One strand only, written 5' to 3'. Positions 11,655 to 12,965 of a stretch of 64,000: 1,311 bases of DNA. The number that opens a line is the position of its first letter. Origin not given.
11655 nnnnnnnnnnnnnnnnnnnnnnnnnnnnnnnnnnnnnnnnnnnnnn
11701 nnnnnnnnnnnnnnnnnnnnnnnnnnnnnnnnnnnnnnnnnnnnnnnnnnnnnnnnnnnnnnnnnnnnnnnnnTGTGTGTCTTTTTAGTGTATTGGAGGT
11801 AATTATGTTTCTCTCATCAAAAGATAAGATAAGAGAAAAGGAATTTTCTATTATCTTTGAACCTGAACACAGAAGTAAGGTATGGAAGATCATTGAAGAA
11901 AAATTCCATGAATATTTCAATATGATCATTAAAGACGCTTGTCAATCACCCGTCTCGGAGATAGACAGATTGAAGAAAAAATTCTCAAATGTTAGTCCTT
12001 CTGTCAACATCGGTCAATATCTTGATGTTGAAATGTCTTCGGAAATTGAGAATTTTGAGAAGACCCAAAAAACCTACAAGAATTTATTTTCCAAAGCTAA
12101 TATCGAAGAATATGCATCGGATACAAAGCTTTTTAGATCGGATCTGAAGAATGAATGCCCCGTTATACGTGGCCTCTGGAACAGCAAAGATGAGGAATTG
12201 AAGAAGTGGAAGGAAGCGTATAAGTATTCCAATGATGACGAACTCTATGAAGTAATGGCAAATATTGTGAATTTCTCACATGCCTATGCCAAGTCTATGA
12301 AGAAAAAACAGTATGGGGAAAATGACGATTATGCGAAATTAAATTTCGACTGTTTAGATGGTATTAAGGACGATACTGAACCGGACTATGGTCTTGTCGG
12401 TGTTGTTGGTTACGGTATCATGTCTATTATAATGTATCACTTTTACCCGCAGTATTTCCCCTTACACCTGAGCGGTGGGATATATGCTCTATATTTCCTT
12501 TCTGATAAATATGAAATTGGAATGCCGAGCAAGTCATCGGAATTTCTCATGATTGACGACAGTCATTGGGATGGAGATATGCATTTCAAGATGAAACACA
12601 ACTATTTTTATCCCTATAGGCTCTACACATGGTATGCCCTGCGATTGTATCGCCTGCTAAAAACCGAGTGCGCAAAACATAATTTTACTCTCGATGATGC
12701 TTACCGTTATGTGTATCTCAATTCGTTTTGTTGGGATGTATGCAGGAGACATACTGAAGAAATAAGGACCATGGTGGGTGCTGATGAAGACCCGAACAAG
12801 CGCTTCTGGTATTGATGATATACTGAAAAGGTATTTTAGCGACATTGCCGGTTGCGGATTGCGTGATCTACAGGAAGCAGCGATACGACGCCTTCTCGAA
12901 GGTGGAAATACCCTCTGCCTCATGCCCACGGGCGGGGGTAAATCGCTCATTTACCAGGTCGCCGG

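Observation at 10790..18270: Four-gene operon SIR2-like / orphan / RecQ-like helicase / RecD-like helicase-nuclease: a combination I cannot match to a named defence system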

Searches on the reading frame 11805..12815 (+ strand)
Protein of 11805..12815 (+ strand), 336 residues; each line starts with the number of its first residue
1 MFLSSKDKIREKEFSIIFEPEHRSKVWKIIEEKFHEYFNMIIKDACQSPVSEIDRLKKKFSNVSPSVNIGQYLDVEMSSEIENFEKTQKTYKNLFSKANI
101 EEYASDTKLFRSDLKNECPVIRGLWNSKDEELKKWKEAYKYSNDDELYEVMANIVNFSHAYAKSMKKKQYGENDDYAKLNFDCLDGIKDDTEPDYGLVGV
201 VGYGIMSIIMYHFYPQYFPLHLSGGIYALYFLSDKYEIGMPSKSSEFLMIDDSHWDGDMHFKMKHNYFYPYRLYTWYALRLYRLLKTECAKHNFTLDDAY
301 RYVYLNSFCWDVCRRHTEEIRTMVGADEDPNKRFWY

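Call 5: search_protein_families(library=padloc, proteins=[window:11805-12815:+], max_evalue=0.01)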
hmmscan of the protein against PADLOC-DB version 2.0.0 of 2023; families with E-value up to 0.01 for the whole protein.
window:11805-12815:+ (336 aa): 0 families

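Call 6: search_protein_families(library=pfam, proteins=[window:11805-12815:+], max_evalue=0.01)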
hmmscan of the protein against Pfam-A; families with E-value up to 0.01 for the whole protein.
window:11805-12815:+ (336 aa): 0 families

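Call 11: find_homologous_proteins(query=window:11805-12815:+, max_evalue=0.001)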
Query window:11805-12815:+ (336 aa): 55 proteins with E <= 0.001 among 445 candidates.
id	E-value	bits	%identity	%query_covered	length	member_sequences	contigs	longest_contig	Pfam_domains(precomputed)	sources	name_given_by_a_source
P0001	2.3e-230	782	100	100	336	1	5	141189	-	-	-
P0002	9.0e-115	402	53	100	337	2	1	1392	-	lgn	-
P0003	2.2e-56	210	37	97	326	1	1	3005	-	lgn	-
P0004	5.0e-54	202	35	93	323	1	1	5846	-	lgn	-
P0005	4.3e-51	192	33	93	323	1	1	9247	-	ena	-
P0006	4.4e-50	189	34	98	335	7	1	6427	-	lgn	-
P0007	9.0e-41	158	36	80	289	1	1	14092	-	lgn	-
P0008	1.7e-38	151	33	92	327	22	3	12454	-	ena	-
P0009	1.8e-38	151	34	91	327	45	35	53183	-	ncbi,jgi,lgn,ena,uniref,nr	ncbi:MAG: hypothetical protein GX306_12470 [Clostridiales bacterium]|jgi:hypothetical protein|uniref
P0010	1.2e-37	148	34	76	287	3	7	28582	-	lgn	-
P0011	5.1e-37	146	31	91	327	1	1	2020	-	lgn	-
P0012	5.3e-37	146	35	91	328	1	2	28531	-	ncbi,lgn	ncbi:MAG: hypothetical protein ACRC7N_12035 [Clostridium sp.]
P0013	6.0e-37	146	37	68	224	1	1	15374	-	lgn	-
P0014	4.9e-36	143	34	91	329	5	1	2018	-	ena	-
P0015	5.8e-36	142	35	74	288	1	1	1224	-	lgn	-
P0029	3.2e-31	127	30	94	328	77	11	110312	-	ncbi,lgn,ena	-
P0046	9.4e-28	115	29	75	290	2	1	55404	-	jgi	jgi:hypothetical protein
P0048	8.7e-27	112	29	92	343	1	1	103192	-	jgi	jgi:hypothetical protein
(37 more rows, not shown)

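Call 12: find_encoding_contigs(protein=P0001, flank=10000, max_places=5)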
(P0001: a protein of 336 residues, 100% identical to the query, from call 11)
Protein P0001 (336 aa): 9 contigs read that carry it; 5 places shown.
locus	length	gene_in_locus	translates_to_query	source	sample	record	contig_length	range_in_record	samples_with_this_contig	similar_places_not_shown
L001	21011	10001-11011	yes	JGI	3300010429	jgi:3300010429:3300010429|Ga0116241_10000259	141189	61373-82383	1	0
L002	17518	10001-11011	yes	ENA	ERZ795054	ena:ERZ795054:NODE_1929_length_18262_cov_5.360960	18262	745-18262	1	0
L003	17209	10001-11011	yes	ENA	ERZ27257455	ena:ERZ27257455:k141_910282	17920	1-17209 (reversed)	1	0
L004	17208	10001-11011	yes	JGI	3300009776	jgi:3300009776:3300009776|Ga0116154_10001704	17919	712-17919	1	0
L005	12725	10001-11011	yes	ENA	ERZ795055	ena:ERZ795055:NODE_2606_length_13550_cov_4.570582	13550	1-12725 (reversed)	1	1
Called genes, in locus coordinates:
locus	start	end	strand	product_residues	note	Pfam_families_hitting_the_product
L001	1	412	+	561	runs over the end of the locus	PF11074:DUF2779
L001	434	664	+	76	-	-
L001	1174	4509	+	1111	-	PF09565:RE_NgoFVII (faint), PF13091:PLDc_2, PF04851:ResIII (faint), PF00176:SNF2-rel_dom, PF00271:Helicase_C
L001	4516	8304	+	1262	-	PF02384:N6_Mtase (faint), PF20473:MmeI_Mtase (faint), PF07669:Eco57I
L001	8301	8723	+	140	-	PF01878:EVE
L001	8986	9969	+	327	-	-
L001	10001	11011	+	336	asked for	-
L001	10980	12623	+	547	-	PF00270:DEAD, PF04851:ResIII (weak), PF00271:Helicase_C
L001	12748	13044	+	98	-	-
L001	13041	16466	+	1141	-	PF01443:Viral_helicase1 (faint), PF13245:AAA_19, PF13604:AAA_30, PF13538:UvrD_C_2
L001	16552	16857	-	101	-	-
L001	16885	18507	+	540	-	PF04851:ResIII (faint), PF00580:UvrD-helicase (weak), PF01443:Viral_helicase1 (faint), PF09848:SLFN-g3_helicase (faint), PF13538:UvrD_C_2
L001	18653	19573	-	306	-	-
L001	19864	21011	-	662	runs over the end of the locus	PF11074:DUF2779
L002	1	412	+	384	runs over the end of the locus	?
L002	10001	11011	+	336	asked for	-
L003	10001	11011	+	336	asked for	-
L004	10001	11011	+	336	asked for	-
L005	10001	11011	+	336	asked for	-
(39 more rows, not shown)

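Call 13: find_encoding_contigs(protein=P0009, flank=10000, max_places=4)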
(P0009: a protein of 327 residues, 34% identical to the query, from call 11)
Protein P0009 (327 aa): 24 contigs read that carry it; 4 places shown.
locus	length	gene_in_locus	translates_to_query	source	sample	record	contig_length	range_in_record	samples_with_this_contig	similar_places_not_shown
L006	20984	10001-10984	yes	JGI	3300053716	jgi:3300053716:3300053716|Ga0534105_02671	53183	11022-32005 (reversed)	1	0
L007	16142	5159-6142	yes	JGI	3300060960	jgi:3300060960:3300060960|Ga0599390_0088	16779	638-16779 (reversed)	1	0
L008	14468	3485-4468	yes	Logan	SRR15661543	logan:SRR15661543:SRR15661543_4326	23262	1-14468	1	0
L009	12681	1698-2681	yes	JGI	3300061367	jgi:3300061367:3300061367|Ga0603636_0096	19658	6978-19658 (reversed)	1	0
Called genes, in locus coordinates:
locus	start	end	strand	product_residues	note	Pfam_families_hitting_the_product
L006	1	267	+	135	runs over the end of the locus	-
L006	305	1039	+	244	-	-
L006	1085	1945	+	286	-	-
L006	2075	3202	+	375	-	PF14022:DUF4238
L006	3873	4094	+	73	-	PF00239:Resolvase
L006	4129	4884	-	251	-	PF01695:IstB_IS21, PF00308:Bac_DnaA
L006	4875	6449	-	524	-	PF08279:HTH_11 (faint), PF13551:HTH_29 (faint), PF00665:rve (weak)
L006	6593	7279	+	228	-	PF13408:Zn_ribbon_recom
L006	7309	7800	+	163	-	-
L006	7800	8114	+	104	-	-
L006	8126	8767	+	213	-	-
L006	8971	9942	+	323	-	-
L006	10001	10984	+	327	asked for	-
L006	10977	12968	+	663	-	PF00270:DEAD, PF00271:Helicase_C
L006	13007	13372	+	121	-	-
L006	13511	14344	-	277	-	PF01609:DDE_Tnp_1, PF13751:DDE_Tnp_1_6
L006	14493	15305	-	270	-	PF01695:IstB_IS21, PF00308:Bac_DnaA (weak)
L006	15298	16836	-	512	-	PF00665:rve (weak), PF22483:Mu-transpos_C_2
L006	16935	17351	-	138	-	PF05598:DUF772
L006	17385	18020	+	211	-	-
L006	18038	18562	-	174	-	PF01695:IstB_IS21, PF00308:Bac_DnaA, PF20720:nSTAND3 (faint)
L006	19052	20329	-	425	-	PF01548:DEDD_Tnp_IS110, PF02371:Transposase_20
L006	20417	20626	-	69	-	-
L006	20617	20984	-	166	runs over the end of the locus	-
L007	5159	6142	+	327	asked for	-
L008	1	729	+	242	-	?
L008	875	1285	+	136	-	-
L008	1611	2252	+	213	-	-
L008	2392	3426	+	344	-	-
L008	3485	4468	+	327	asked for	-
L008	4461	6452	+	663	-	PF00270:DEAD, PF00271:Helicase_C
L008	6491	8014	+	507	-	-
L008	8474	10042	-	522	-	PF00239:Resolvase, PF07508:Recombinase, PF13408:Zn_ribbon_recom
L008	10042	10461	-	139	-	PF07508:Recombinase (faint)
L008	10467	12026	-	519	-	PF00239:Resolvase, PF07508:Recombinase, PF13408:Zn_ribbon_recom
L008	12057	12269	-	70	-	PF20612:SHOCT_2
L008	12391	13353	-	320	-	PF01183:Glyco_hydro_25, PF08230:CW_7, PF01476:LysM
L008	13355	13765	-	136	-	PF05105:Phage_holin_4_1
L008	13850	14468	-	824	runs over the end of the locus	PF00704:Glyco_hydro_18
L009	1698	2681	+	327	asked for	-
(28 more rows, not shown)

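Call 14: find_encoding_contigs(protein=P0029, flank=8000, max_places=3)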
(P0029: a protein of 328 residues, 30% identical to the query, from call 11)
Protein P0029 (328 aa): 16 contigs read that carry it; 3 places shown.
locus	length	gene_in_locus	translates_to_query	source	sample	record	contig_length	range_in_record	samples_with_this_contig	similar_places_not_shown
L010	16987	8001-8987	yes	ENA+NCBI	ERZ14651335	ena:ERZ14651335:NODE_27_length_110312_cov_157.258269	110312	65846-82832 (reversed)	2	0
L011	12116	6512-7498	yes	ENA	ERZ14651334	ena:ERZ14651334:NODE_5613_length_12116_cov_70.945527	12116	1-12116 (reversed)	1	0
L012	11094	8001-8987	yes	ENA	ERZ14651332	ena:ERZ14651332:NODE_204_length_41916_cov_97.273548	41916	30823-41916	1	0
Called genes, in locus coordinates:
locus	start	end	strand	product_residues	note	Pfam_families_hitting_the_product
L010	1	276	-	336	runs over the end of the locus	PF03417:AAT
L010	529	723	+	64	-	PF00126:HTH_1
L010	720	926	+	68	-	-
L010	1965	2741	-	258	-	-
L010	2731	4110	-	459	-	PF02810:SEC-C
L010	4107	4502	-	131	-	PF15919:HicB_lk_antitox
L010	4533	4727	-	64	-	PF07927:HicA_toxin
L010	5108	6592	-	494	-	-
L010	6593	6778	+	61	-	-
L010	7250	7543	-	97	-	-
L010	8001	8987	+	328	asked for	-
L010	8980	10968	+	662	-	PF00270:DEAD, PF04851:ResIII, PF00271:Helicase_C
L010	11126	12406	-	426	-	PF01076:Mob_Pre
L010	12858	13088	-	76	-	PF12728:HTH_17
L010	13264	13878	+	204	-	PF13560:HTH_31 (weak), PF01381:HTH_3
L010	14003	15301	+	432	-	PF00589:Phage_integrase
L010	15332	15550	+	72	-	-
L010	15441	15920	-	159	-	PF13671:AAA_33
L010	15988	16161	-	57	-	-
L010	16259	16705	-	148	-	-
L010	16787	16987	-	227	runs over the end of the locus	PF09365:DUF2461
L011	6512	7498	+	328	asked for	-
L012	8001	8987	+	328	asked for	-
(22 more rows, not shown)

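Call 15: find_encoding_contigs(protein=P0048, flank=8000, max_places=2)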
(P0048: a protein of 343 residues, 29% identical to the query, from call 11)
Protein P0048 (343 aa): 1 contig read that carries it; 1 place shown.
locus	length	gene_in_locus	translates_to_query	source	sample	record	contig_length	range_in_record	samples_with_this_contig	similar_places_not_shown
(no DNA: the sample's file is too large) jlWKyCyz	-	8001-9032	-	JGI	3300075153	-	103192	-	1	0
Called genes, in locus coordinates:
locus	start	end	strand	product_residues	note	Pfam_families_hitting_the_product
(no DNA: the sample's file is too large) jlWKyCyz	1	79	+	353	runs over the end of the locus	PF00990:GGDEF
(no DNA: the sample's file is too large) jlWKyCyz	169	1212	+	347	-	-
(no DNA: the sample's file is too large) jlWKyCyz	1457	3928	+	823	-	PF07992:Pyr_redox_2, PF13738:Pyr_redox_3 (weak), PF00070:Pyr_redox, PF02852:Pyr_redox_dim, PF00581:Rhodanese, PF01206:TusA, PF13686:DrsE_2, PF02635:DsrE (weak), +2 more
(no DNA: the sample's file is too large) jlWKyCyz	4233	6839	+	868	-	PF23381:Beta-prop_IFT122_1st, PF24814:WD40_Prp19, PF24817:WD40_WDHD1_1st (weak), PF25174:Beta-prop_THOC3, PF26550:Tricorn_2nd, PF25174:Beta-prop_THOC3, PF25175:Beta-prop_WDR5, PF00656:Peptidase_C14, +16 more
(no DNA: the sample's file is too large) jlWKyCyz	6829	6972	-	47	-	-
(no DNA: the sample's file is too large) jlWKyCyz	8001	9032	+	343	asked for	-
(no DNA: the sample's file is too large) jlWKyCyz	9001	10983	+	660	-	PF04851:ResIII, PF00270:DEAD, PF00271:Helicase_C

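Call 16: find_encoding_contigs(protein=P0046, flank=8000, max_places=2)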
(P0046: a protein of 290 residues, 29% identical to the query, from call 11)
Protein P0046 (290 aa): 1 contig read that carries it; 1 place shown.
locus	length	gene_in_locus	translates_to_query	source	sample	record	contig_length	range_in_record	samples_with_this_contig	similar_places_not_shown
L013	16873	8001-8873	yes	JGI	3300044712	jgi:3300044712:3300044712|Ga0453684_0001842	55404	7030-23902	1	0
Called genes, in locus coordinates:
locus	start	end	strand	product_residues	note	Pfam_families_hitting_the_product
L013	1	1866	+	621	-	-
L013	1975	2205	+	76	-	PF04014:MazE_antitoxin (faint)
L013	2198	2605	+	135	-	PF01850:PIN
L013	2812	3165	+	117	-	PF05973:Gp49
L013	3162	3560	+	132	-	PF13560:HTH_31, PF01381:HTH_3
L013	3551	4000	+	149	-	-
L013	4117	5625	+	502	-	PF12161:HsdM_N, PF02384:N6_Mtase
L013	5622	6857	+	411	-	PF01420:Methylase_S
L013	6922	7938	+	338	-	PF28530:DUF8426, PF04471:Mrr_cat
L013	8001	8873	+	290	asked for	-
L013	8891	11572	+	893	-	PF00270:DEAD, PF04851:ResIII (weak), PF00271:Helicase_C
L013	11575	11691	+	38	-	-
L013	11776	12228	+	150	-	-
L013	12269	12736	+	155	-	-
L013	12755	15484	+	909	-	PF13424:TPR_12 (faint), PF00515:TPR_1 (faint), PF07719:TPR_2 (faint), PF13174:TPR_6 (faint), PF13181:TPR_8 (faint), PF13431:TPR_17 (faint), PF13414:TPR_11 (weak), PF13432:TPR_16 (weak), +5 more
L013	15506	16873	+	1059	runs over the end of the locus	PF04313:HSDR_N, PF00270:DEAD (weak), PF04851:ResIII, PF18766:SWI2_SNF2, PF22679:T1R_D3-like, PF11867:T1RH-like_C (weak)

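Call 18: search_protein_families(library=padloc, proteins=[L006:8971-9942:+, L006:10001-10984:+, L006:10977-12968:+, L006:13007-13372:+, L008:2392-3426:+, L008:6491-8014:+, L013:6922-7938:+, L013:8891-11572:+, L010:8980-10968:+], max_evalue=0.01)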
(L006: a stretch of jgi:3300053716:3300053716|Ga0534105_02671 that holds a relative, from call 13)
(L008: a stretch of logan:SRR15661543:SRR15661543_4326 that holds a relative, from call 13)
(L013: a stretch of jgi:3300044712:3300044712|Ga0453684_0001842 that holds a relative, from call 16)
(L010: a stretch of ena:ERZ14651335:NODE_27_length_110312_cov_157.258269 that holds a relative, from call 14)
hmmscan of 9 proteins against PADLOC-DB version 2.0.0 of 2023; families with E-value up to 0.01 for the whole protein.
L006:8971-9942:+ (323 aa): 0 families

L006:10001-10984:+ (327 aa): 0 families

L006:10977-12968:+ (663 aa): 43 families (the best 25 are shown)
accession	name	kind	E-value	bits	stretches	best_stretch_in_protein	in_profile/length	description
PDLC02864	DpdF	-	9.5e-88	293.5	1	21-385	23-369/610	DpdF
PDLC03928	PsyrT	-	8e-80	267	1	20-391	21-381/689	-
PDLC02861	DpdF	-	1.3e-74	249.6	1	22-372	30-362/611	DpdF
PDLC02870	DpdF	-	3.7e-72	241.5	1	23-369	16-344/534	DpdF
PDLC02865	DpdF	-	3e-56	188.8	1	21-379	760-1105/1499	DpdF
PDLC02872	DpdF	-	2e-50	170.2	1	30-360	167-512/859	DpdF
PDLC02855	DpdF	-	2.7e-50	169.4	1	33-384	154-509/825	DpdF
PDLC02857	DpdF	-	5.1e-44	148.6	1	35-362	195-547/911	DpdF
PDLC02868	DpdF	-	7.9e-44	147.7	2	20-268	338-587/1078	DpdF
PDLC02859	DpdF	-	1.5e-38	130.6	1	17-349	97-421/545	DpdF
PDLC02867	DpdF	-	7.8e-37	125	1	39-360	158-485/855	DpdF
PDLC01089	C3a193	-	2.9e-36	123.2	1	37-363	269-602/983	poss. alt. Cas3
PDLC02862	DpdF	-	1.7e-35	120.1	1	38-359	138-469/811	DpdF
PDLC05066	PDC-S68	-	7.8e-32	108.3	1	548-658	1091-1200/1202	-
PDLC05065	PDC-S68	-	1.2e-29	100.8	1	548-632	1097-1180/1221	-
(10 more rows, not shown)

L006:13007-13372:+ (121 aa): 1 family
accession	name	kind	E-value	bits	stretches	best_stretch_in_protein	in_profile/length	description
PDLC02743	PbeC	-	0.00033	17.4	1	16-108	148-240/622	PbeC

L008:2392-3426:+ (344 aa): 1 family
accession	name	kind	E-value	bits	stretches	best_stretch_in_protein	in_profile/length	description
PDLC02758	PbeD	-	0.0071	14.2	1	23-110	5-91/152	PbeD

L008:6491-8014:+ (507 aa): 0 families

L013:6922-7938:+ (338 aa): 7 families
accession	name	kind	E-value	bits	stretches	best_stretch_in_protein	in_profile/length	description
PDLC04815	PDC-S02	-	6.6e-140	464.3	1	1-337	1-345/346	-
PDLC04819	PDC-S02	-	2e-76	255.4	1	2-332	4-328/334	-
PDLC04806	PDC-S02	-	1.4e-28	98.2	1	2-329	3-319/324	-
PDLC04824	PDC-S02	-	6.7e-12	43.2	1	48-199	55-199/308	-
PDLC04796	PDC-S02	-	1.5e-07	28.7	1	170-311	214-358/390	-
PDLC04816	PDC-S02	-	7e-06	23.8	1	14-160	18-159/299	-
PDLC00631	ZorD1|ZorD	-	0.0082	11.9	0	198-313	949-1063/1071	"SWI2/SNF2 helicase, Mrr-like nuclease"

L013:8891-11572:+ (893 aa): 47 families (the best 25 are shown)
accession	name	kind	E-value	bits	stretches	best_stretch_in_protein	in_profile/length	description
PDLC02864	DpdF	-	1.9e-83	279.3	1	14-357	21-349/610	DpdF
PDLC03928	PsyrT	-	7e-70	234.1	1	7-369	14-367/689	-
PDLC02870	DpdF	-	4.6e-69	231.3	1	16-372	14-354/534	DpdF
PDLC02861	DpdF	-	1.3e-68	229.8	1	15-360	28-357/611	DpdF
PDLC02865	DpdF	-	1.9e-57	192.8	1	16-379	760-1112/1499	DpdF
PDLC02868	DpdF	-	6.4e-45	151.3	2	16-200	339-523/1078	DpdF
PDLC05066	PDC-S68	-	8.1e-42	141.3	1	541-651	1088-1199/1202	-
PDLC02855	DpdF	-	2.2e-36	123.5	1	34-368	160-501/825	DpdF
PDLC02872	DpdF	-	1.6e-35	120.9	1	28-351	173-510/859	DpdF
PDLC02859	DpdF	-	6.1e-34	115.4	1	16-345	101-424/545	DpdF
PDLC02857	DpdF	-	1.4e-32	110.8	1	17-357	184-549/911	DpdF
PDLC01089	C3a193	-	4.9e-32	109.3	2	36-191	273-428/983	poss. alt. Cas3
PDLC02965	RT-Toprim_I-C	-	5.2e-32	109.4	1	665-891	323-526/529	single gene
PDLC05065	PDC-S68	-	3.3e-31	106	1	540-638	1093-1201/1221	-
PDLC02867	DpdF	-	3.6e-31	106.3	1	30-357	154-489/855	DpdF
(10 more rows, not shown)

L010:8980-10968:+ (662 aa): 45 families (the best 25 are shown)
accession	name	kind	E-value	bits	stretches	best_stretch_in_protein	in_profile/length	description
PDLC02864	DpdF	-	2.2e-83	279.1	1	18-379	22-367/610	DpdF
PDLC03928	PsyrT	-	1.6e-76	256.1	1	18-387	21-382/689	-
PDLC02861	DpdF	-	1.2e-70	236.5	1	18-363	28-357/611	DpdF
PDLC02870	DpdF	-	5.9e-69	230.9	1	19-379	14-358/534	DpdF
PDLC02865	DpdF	-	3.7e-52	175.2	1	17-380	757-1110/1499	DpdF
PDLC02855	DpdF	-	2.5e-47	159.6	1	31-359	154-489/825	DpdF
PDLC02872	DpdF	-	3.6e-46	156.1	1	36-355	178-511/859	DpdF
PDLC02868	DpdF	-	3.2e-41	139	2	22-225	342-544/1078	DpdF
PDLC02857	DpdF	-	9.6e-40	134.4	1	34-358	196-547/911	DpdF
PDLC02867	DpdF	-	1.5e-37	127.4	1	35-355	155-484/855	DpdF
PDLC02862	DpdF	-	6.5e-35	118.2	1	21-352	120-466/811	DpdF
PDLC02859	DpdF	-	1.8e-34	117.1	1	20-345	102-421/545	DpdF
PDLC01089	C3a193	-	8e-33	111.9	1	35-380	269-622/983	poss. alt. Cas3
PDLC05066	PDC-S68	-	2.3e-32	110.1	1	538-653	1086-1200/1202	-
PDLC05065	PDC-S68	-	1.7e-28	97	1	536-640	1090-1202/1221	-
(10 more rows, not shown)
